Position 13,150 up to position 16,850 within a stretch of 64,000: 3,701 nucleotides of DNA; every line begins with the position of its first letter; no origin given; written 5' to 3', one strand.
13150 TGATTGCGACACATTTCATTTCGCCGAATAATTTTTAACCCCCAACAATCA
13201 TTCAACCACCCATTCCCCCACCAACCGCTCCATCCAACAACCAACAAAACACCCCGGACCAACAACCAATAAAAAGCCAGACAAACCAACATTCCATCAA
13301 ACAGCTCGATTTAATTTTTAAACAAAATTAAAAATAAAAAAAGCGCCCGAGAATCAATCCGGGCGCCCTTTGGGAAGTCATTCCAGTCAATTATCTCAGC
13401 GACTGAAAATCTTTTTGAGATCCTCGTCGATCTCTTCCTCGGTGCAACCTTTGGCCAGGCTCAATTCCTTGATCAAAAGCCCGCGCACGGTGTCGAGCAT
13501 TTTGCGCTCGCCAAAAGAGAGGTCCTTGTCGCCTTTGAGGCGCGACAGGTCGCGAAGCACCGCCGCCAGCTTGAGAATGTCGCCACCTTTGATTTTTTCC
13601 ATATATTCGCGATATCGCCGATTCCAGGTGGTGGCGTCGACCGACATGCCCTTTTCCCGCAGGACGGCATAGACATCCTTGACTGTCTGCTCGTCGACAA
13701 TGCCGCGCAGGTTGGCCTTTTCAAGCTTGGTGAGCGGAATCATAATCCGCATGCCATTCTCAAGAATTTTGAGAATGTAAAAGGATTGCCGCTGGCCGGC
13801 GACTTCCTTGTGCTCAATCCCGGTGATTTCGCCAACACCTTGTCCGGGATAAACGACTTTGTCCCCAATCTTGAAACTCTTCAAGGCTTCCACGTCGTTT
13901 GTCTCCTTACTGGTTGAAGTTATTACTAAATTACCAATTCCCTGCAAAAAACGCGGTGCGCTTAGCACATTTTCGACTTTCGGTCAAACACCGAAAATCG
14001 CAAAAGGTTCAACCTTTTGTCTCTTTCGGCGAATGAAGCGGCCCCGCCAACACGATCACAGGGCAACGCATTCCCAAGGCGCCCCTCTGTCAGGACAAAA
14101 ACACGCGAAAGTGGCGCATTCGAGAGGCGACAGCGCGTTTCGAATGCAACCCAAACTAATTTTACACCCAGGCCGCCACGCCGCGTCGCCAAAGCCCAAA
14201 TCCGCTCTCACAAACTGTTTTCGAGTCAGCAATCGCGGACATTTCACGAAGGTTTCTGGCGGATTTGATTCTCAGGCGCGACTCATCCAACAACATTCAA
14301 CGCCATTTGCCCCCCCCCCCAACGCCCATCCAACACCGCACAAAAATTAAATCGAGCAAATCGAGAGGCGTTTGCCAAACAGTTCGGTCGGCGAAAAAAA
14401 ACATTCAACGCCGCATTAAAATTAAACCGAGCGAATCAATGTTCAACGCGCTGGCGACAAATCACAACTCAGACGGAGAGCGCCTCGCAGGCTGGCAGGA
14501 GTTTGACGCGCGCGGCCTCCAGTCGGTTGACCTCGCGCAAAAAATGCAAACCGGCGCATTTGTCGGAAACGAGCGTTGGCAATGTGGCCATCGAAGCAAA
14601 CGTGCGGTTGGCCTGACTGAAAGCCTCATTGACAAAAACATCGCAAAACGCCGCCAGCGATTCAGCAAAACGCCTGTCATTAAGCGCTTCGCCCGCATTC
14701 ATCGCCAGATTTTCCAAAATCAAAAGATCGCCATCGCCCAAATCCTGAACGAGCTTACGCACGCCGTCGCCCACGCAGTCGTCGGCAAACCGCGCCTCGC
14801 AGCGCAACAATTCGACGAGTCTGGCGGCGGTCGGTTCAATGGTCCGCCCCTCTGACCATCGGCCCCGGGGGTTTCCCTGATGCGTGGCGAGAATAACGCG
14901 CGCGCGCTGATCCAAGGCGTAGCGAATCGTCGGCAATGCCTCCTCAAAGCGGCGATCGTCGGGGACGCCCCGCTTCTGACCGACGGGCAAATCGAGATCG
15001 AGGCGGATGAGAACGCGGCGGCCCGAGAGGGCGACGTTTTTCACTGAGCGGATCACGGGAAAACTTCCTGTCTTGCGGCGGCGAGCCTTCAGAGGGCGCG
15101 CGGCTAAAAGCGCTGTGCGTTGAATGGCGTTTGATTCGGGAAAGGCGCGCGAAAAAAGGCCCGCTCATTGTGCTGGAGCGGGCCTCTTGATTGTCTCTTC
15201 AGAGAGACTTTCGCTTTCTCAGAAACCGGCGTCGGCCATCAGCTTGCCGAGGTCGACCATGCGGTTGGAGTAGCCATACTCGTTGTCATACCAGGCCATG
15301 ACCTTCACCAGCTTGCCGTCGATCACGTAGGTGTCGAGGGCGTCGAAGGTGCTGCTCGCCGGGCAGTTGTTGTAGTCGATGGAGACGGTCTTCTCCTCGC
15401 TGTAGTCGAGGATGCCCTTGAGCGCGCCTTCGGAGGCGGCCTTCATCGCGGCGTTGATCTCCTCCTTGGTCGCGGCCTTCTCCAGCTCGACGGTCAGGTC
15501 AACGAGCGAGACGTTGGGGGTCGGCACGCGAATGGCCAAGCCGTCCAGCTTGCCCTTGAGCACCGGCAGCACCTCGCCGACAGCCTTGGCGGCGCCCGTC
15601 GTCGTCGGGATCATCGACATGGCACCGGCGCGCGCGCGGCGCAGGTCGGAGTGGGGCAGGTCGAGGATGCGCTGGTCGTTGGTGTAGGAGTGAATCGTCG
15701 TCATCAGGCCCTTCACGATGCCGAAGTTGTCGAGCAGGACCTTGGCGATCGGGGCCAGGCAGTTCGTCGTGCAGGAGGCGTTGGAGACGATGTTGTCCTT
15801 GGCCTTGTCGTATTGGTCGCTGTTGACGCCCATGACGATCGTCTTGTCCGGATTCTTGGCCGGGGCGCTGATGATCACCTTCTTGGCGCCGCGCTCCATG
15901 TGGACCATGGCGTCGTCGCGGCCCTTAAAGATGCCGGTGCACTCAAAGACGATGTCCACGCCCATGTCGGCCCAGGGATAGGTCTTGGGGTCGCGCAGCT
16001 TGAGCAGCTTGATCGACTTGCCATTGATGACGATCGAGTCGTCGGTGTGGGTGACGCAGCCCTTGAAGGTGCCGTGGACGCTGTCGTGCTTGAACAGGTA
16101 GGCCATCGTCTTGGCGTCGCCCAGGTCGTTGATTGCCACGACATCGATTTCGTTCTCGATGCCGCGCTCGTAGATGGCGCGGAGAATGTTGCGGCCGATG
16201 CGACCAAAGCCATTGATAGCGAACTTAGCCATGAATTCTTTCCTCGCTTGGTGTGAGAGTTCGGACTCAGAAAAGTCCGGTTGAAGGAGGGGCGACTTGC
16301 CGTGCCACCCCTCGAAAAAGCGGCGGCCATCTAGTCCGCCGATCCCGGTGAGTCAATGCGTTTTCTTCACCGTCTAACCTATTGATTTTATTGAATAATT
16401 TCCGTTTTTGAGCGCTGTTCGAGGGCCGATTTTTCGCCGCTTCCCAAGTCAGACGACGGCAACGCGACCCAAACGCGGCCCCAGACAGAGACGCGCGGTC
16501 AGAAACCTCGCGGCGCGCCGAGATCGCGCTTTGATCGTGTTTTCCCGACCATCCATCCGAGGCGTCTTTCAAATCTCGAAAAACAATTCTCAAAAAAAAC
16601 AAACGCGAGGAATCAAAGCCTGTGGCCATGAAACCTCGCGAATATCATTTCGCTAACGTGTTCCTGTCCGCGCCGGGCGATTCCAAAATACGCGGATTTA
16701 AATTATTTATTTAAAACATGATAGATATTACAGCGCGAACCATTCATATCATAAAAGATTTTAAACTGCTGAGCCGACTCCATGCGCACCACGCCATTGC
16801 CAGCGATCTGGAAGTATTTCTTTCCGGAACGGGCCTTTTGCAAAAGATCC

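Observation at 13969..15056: Phosphoglycerate kinase reduced to its N-terminal domain next to an intact gap, followed by 500 bp of AT-rich non-coding DNA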

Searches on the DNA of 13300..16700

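Call 28: search_rna_families(source=window, start=13300, end=16700, threshold=evalue, max_evalue=1)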
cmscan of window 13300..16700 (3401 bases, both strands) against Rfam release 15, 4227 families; matches with E-value up to 1: 6.
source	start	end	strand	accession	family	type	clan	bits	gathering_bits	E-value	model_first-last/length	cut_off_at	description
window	15151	15253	-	RF02617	SSRC10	Gene; sRNA;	-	21.2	56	0.71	1-113/113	no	Streptococcus sRNA 10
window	15153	15228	-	RF00512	Leu_leader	Cis-reg; leader;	-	20.9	50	0.43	1-148/148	no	Leucine operon leader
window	15151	15209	-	RF02278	Betaproteobacteria_toxic_sRNA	Gene; sRNA;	-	20.7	50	0.56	1-64/64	no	Betaproteobacteria toxic small RNA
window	16076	16119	-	RF00342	snoZ40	Gene; snRNA; snoRNA; CD-box;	-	20.6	50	0.92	1-73/73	no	Small nucleolar RNA Z40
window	14686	14735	-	RF01121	sR38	Gene; snRNA; snoRNA; CD-box;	-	17.7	50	0.57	1-59/59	no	Small nucleolar RNA sR38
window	16264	16307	-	RF01716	PhotoRC-I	Cis-reg;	-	16.5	45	0.61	1-44/44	no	PhotoRC-I RNA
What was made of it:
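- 13894..14468 (-): Non-coding spacer (575 bp, GC 0.50) between PGK_N and cdnL. No Rfam match in the spacer at E<=1 (call 28).
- Tried and rejected: Rfam gave no match in the spacer at E<=1 (call 28).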
